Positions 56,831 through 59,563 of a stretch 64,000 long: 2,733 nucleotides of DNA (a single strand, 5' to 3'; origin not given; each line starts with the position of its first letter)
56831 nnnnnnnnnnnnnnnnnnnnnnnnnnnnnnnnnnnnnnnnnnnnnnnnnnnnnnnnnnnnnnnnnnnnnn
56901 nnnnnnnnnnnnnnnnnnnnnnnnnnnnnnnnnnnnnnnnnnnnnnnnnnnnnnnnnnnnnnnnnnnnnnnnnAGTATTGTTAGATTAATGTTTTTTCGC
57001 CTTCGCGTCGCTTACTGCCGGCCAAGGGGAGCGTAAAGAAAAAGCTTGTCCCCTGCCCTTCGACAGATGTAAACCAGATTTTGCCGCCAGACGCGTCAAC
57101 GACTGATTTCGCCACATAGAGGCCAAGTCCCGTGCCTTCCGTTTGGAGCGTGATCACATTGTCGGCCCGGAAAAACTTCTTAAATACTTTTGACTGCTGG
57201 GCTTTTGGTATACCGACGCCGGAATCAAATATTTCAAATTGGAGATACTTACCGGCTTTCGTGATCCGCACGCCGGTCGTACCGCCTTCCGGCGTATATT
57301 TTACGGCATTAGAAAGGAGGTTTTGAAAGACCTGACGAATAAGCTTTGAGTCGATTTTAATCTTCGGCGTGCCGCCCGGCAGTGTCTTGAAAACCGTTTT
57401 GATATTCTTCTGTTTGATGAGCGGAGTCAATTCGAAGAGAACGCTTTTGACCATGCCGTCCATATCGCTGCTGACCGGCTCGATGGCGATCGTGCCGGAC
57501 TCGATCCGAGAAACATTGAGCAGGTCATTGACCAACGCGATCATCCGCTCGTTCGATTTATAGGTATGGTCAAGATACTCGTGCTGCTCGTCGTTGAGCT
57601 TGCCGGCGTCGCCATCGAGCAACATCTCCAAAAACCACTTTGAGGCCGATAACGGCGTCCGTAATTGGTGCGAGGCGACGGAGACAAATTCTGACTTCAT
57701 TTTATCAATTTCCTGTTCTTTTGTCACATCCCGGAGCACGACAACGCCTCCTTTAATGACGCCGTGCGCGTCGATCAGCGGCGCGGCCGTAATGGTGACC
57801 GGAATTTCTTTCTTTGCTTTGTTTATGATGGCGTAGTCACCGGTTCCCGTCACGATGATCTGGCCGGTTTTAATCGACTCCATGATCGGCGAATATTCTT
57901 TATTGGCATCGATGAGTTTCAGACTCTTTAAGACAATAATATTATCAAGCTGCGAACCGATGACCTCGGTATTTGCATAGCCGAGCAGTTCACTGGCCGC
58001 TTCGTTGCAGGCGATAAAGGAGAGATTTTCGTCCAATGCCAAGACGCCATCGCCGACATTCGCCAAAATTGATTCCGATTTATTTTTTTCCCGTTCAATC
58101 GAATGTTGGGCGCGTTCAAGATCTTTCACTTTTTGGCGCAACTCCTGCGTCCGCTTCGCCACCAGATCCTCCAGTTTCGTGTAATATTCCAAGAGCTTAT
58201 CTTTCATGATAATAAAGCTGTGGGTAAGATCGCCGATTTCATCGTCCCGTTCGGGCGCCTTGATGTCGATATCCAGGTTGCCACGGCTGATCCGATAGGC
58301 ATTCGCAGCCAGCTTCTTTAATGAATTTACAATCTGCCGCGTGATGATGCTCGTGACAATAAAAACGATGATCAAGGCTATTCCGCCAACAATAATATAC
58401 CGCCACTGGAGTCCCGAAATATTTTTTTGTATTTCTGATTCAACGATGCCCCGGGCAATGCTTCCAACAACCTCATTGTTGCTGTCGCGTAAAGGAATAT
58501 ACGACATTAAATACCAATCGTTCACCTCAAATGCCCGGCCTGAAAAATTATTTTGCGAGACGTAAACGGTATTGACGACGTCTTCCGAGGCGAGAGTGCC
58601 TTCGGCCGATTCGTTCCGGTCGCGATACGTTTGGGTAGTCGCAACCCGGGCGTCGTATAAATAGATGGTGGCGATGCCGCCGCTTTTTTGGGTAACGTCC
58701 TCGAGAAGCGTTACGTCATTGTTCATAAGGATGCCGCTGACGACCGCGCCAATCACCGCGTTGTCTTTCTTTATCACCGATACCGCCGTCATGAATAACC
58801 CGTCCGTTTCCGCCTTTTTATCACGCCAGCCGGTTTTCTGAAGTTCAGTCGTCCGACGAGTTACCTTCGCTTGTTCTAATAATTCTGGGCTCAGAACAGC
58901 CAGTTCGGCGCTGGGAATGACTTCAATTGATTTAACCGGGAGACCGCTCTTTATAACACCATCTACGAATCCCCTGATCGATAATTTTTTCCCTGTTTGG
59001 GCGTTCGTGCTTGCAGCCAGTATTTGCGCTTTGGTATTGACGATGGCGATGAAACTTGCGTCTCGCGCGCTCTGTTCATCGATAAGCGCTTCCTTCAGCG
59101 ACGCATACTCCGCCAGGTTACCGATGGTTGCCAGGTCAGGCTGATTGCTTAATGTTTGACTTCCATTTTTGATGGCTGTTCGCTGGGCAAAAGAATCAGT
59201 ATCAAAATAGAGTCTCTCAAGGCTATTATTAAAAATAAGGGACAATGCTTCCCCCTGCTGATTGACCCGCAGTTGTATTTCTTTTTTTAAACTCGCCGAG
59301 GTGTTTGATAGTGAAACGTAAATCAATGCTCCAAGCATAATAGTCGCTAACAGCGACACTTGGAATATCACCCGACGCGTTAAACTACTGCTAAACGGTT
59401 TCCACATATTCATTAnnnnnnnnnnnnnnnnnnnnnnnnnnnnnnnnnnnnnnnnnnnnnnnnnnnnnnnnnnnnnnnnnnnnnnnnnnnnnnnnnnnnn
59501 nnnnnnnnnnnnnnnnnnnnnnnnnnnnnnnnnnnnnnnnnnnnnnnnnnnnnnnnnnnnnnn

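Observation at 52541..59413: Archaeal-type AMP salvage operon (AMP phosphorylase, RuBisCO form III, R15P isomerase) co-transcribed with a sensor kinase and two CheY-like regulators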

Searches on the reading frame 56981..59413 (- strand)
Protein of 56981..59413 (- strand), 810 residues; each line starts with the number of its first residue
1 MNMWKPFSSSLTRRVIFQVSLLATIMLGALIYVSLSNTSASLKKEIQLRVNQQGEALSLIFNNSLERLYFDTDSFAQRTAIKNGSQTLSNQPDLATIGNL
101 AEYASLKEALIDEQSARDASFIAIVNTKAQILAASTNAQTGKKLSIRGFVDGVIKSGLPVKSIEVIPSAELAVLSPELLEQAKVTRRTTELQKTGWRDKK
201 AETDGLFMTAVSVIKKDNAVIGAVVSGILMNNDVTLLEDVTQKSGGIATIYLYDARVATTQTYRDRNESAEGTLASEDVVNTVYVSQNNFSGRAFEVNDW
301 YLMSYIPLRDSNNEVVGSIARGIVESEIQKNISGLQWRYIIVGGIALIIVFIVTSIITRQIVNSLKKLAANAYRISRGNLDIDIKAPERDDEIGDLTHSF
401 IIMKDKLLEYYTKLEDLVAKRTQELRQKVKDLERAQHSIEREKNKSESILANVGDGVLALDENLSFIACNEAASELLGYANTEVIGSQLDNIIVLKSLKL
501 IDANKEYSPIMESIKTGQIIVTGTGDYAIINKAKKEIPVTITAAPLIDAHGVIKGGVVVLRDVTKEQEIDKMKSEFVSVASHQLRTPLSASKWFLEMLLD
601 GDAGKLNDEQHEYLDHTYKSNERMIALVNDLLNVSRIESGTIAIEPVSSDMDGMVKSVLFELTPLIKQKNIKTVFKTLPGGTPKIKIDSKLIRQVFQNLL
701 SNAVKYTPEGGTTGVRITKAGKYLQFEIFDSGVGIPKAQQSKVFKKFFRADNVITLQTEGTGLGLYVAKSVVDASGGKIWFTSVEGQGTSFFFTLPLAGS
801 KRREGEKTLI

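Call 3: search_protein_families(library=pfam, proteins=[window:56981-59413:-])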
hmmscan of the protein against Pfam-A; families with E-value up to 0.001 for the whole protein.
window:56981-59413:- (810 aa): 11 families
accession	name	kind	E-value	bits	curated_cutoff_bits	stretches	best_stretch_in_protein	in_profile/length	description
PF02518.31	HATPase_c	-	1.4e-28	99.9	26.4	1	688-798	2-110/111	Histidine kinase-, DNA gyrase B-, and HSP90-like ATPase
PF17202.10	sCache_3_3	-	2.8e-19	69.9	28.8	1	230-333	3-105/107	Single cache domain 3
PF00512.31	HisKA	-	1.2e-18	67.3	26.9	1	572-640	1-66/66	His Kinase A (phospho-acceptor) domain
PF13426.13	PAS_9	-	9.5e-15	55.2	27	1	455-565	2-103/103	PAS domain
PF08448.16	PAS_4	-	2.6e-10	40.9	23.1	1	451-566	2-108/110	PAS fold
PF00672.30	HAMP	-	2.9e-10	40.8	25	1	357-408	2-52/53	HAMP domain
PF17201.10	Cache_3-Cache_2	-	7.1e-10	39.1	27.7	1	229-332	83-191/299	Cache 3/Cache 2 fusion domain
PF00989.32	PAS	-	8.5e-09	35.9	22.6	1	447-563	4-113/113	PAS fold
PF13188.13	PAS_8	-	1.7e-05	25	21.8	1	446-490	3-44/65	PAS domain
PF14827.12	dCache_3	-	4.2e-05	23.7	25.7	1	185-318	100-228/239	Double sensory domain of two-component sensor kinase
PF13596.12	PAS_10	-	8.2e-05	23.6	22.1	0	449-564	4-106/106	PAS domain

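Call 4: search_protein_families(library=ncbifam, proteins=[window:56981-59413:-])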
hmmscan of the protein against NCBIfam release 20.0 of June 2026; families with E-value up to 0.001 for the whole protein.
window:56981-59413:- (810 aa): 87 families (the best 25 are shown)
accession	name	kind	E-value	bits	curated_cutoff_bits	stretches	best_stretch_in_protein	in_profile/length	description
NF033092.0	HK_WalK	equivalog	1.4e-91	307.9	725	2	427-797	241-594/594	cell wall metabolism sensor histidine kinase WalK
NF046044.1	PnpS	equivalog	1.1e-69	235.3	400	1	409-796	20-390/390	two-component system histidine kinase PnpS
NF047874.1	MASE3_PAS_HK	subfamily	1.8e-60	205.4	560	1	401-802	222-630/655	MASE3 domain-containing sensor histidine kinase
TIGR02966.1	phoR_proteo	equivalog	6.7e-57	193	334.2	1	441-794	3-332/333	phosphate regulon sensor histidine kinase PhoR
NF045911.1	TCSHisKinNblS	equivalog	1.2e-56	192.3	1000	1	305-797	149-620/621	two-component system sensor histidine kinase NblS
TIGR02956.1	TMAO_torS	equivalog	1e-55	189.3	676.5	2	568-806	459-691/967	TMAO reductase system sensor histidine kinase/response regulator TorS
NF008468.0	PRK11360.1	equivalog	1e-50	172.8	646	2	423-801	247-612/616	two-component system sensor histidine kinase AtoS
NF033093.1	HK_VicK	exception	1.4e-50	172.3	680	1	424-798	70-436/448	cell wall metabolism sensor histidine kinase VicK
NF008302.0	PRK11091.1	equivalog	2.3e-47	161.7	838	1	387-800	98-508/779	aerobic respiration two-component sensor histidine kinase ArcB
NF040691.1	MtrAB_MtrB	equivalog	3.1e-47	161.7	450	2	562-799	260-494/507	MtrAB system histidine kinase MtrB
NF011874.0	PRK15347.1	equivalog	1.6e-45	155.5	852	2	569-799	394-616/921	two component system sensor kinase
NF006800.0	PRK09303.1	equivalog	1.7e-44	152.4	342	1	571-799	149-379/383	histidine kinase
NF008318.0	PRK11107.1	equivalog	2.2e-44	151.8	890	1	565-802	285-523/920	two-component sensor histidine kinase BarA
TIGR01386.1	cztS_silS_copS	subfamily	4.8e-42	144.5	292.55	2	574-796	242-457/457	heavy metal sensor histidine kinase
NF038297.2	hybrid_HK_HrmK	equivalog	8.4e-41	140.3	725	1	569-803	231-463/607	hybrid histidine kinase/response regulator HrmK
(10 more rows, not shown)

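Call 21: find_homologous_proteins(query=window:56981-59413:-, max_evalue=1e-30)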
Query window:56981-59413:- (810 aa): 48 proteins with E <= 1e-30 among 8000 candidates.
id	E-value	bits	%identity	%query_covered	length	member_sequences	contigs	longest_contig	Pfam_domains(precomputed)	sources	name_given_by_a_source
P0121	0.0e+0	1624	93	100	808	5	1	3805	PF13596.13,PF00672.31,PF13426.14,PF13188.14,PF17201.11,PF08448.17,PF02518.32,PF00512.32,PF17202.11,PF00989.32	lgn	-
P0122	0.0e+0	1419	82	98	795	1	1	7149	PF00672.31,PF13426.14,PF13188.14,PF17201.11,PF08448.17,PF02518.32,PF00512.32,PF17202.11,PF00989.32,PF17203.11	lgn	-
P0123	0.0e+0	1328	77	98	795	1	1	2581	PF00672.31,PF13426.14,PF17201.11,PF08448.17,PF02518.32,PF00512.32,PF17202.11,PF00989.32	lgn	-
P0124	0.0e+0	1053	61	100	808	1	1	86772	PF00672.31,PF13426.14,PF17201.11,PF08448.17,PF02518.32,PF00512.32,PF17202.11,PF00989.32,PF17203.11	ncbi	-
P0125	0.0e+0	1050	61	100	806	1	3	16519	PF00672.31,PF13426.14,PF17201.11,PF14827.13,PF08448.17,PF02518.32,PF00512.32,PF17202.11,PF00989.32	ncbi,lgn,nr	ncbi:cache domain-containing protein [Patescibacteria group bacterium]|nr:cache domain-containing pr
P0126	0.0e+0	1048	60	100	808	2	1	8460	PF00672.31,PF13426.14,PF17201.11,PF08448.17,PF02518.32,PF00512.32,PF17202.11,PF00989.32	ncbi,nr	ncbi:MAG: ATP-binding protein [Patescibacteria group bacterium]|nr:ATP-binding protein [Patescibacte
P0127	7.7e-297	1005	59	100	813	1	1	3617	PF00672.31,PF13426.14,PF13188.14,PF17201.11,PF08448.17,PF02518.32,PF00512.32,PF17202.11,PF00989.32,PF17203.11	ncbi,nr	ncbi:MAG: ATP-binding protein [bacterium]|nr:ATP-binding protein [bacterium]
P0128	7.0e-294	995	58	99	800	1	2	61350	PF00672.31,PF13426.14,PF17201.11,PF08448.17,PF02518.32,PF00512.32,PF17202.11,PF00989.32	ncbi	-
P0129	1.8e-51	194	30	61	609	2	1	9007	PF13596.13,PF00672.31,PF13426.14,PF13188.14,PF12729.14,PF08448.17,PF02518.32,PF00512.32,PF00989.32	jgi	jgi:NtrC-family two-component system sensor histidine kinase KinB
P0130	6.4e-48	182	31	50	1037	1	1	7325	PF00672.31,PF13426.14,PF13188.14,PF02743.25,PF24820.2,PF08448.17,PF02518.32,PF00512.32,PF00989.32,PF21623.4,PF00072.31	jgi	jgi:PAS domain S-box-containing protein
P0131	8.0e-45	172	34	30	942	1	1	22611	PF00672.31,PF13185.13,PF02743.25,PF01590.33,PF02518.32,PF13492.13,PF00512.32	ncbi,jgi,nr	ncbi:MAG: GAF domain-containing protein [Chloroflexi bacterium]|nr:MAG: GAF domain-containing protei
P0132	2.0e-44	171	30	56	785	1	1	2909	PF17152.11,PF00672.31,PF13426.14,PF08448.17,PF02518.32,PF00512.32,PF00989.32,PF00072.31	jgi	jgi:PAS domain S-box-containing protein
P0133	1.2e-42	165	30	45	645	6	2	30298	PF13188.14,PF13185.13,PF12860.14,PF01590.33,PF08448.17,PF02518.32,PF13492.13,PF00512.32,PF00989.32,PF00072.31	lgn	-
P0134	1.2e-41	161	28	56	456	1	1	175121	PF00672.31,PF13426.14,PF13188.14,PF12860.14,PF08448.17,PF02518.32,PF00512.32,PF00989.32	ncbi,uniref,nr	ncbi:phosphate regulon sensor protein PhoR [Desulfocucumis palustris]|uniref:histidine kinase n=1 Ta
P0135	3.4e-41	160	29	44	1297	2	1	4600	PF13185.13,PF01590.33,PF08448.17,PF02518.32,PF13492.13,PF00512.32,PF00989.32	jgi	jgi:PAS domain S-box-containing protein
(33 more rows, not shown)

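Call 22: find_encoding_contigs(protein=P0128, flank=10000, max_places=2)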
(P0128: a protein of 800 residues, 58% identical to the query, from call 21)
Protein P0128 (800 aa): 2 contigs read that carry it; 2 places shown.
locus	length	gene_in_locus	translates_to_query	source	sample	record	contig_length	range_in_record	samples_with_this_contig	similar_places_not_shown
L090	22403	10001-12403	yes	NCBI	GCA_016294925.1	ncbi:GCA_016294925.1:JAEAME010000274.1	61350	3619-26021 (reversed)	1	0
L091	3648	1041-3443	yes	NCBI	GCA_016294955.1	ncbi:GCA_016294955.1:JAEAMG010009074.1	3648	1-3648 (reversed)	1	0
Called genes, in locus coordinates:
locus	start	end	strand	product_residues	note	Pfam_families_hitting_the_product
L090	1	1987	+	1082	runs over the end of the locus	PF01731:Arylesterase (faint), PF06739:SBBP (faint), PF08450:SGL (faint), PF22494:choice_anch_I (faint), PF25021:TEN_NHL (weak), PF25021:TEN_NHL, PF25021:TEN_NHL (weak), PF13517:FG-GAP_3, +3 more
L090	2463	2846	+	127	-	PF04892:VanZ-LLP1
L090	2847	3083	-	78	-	PF18898:DUF5654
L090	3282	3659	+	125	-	-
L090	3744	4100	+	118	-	PF18917:LiaI-LiaF-like_TM1, PF22570:LiaF-TM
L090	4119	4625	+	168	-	PF04308:RNaseH_like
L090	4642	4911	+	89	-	PF12674:Zn_ribbon_2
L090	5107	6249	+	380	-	PF01490:Aa_trans, PF03222:Trp_Tyr_perm, PF13520:AA_permease_2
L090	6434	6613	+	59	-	-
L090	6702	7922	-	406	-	PF00817:IMS, PF11799:IMS_C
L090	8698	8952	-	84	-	-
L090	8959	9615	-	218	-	PF01726:LexA_DNA_bind, PF13730:HTH_36 (weak), PF13412:HTH_24 (weak), PF00717:Peptidase_S24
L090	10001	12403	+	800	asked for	PF17201:Cache_3-Cache_2, PF17202:sCache_3_3, PF00672:HAMP, PF00989:PAS, PF08448:PAS_4, PF13426:PAS_9, PF00512:HisKA, PF02518:HATPase_c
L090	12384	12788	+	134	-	PF00072:Response_reg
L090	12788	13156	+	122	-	PF00072:Response_reg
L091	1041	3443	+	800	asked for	PF17201:Cache_3-Cache_2, PF17202:sCache_3_3, PF00672:HAMP, PF00989:PAS, PF08448:PAS_4, PF13426:PAS_9, PF00512:HisKA, PF02518:HATPase_c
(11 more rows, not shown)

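Call 23: find_encoding_contigs(protein=P0127, flank=10000, max_places=2)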
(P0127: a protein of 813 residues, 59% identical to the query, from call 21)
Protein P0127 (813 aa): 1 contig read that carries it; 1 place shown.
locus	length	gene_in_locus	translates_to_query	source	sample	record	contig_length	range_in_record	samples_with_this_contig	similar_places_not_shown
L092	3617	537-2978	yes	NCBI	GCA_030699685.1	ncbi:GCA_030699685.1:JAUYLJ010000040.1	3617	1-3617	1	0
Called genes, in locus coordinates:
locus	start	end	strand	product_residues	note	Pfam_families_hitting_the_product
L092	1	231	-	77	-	PF01726:LexA_DNA_bind, PF13730:HTH_36 (weak), PF13412:HTH_24 (faint)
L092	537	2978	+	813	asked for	PF17201:Cache_3-Cache_2, PF17202:sCache_3_3, PF00672:HAMP, PF00989:PAS (weak), PF08448:PAS_4 (weak), PF13426:PAS_9, PF00512:HisKA, PF02518:HATPase_c, +2 more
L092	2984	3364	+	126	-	PF00072:Response_reg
